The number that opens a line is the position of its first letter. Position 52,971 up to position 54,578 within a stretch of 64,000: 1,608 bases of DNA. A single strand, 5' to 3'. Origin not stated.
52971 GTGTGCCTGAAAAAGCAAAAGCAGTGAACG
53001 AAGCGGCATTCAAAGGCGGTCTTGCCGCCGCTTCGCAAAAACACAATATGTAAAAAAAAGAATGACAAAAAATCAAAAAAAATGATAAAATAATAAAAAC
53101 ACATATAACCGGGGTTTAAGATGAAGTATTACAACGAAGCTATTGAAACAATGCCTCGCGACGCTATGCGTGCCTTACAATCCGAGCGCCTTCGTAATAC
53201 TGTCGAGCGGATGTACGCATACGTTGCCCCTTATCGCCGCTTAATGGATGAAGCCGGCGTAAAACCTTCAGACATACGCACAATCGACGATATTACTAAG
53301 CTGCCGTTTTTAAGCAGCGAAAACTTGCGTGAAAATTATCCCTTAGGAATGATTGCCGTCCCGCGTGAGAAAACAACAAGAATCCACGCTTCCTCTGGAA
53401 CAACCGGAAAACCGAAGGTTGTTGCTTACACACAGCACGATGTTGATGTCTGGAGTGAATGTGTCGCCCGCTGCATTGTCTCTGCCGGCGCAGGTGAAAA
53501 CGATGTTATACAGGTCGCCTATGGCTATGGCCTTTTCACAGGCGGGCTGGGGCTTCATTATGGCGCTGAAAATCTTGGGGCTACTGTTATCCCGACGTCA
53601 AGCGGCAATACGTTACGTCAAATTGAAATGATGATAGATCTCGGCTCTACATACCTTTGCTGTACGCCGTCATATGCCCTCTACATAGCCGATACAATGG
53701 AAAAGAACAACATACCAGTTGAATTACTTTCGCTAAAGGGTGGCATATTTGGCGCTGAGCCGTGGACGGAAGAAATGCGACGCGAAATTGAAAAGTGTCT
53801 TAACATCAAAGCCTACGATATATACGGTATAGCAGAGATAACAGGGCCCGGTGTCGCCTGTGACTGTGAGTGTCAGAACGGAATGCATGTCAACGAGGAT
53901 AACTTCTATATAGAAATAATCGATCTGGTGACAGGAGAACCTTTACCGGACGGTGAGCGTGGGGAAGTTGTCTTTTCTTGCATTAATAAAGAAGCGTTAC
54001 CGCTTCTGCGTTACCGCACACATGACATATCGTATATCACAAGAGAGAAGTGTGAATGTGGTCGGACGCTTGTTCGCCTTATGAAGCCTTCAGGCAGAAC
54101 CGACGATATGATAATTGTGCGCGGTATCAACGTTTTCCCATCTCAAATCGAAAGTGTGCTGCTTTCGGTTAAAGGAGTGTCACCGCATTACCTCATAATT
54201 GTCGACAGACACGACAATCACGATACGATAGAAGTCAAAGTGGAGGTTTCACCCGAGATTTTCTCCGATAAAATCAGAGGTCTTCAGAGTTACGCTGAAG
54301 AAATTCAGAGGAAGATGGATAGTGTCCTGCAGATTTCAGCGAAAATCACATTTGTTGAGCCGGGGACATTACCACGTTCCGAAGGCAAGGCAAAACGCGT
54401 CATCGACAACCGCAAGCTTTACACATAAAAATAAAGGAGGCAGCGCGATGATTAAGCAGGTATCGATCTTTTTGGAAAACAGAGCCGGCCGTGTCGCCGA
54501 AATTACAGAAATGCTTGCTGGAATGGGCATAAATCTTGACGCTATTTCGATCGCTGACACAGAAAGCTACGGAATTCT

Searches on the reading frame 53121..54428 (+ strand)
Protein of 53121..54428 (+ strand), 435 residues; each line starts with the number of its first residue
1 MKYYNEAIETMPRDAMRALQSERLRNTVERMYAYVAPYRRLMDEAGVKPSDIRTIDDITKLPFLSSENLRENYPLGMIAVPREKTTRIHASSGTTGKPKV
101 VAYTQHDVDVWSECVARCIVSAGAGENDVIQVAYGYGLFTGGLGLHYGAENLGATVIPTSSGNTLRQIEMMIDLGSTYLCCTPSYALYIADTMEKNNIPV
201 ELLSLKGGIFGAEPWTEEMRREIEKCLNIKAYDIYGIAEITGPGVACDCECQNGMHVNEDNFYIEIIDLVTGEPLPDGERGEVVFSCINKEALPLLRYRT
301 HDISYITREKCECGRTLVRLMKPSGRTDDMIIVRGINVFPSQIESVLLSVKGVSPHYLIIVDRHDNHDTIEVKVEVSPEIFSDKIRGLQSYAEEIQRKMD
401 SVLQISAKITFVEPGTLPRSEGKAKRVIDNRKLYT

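Call 28: search_protein_families(library=pfam, proteins=[window:53121-54428:+], max_evalue=0.0001)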
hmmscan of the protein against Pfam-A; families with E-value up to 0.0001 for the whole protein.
window:53121-54428:+ (435 aa): 2 families
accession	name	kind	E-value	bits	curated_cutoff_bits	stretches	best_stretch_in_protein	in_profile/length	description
PF14535.12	AMP-binding_C_2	-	9.7e-35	119.2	25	1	335-431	1-96/96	AMP-binding enzyme C-terminal domain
PF00501.34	AMP-binding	-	1.9e-17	63.6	29.9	1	91-285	170-374/384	AMP-binding enzyme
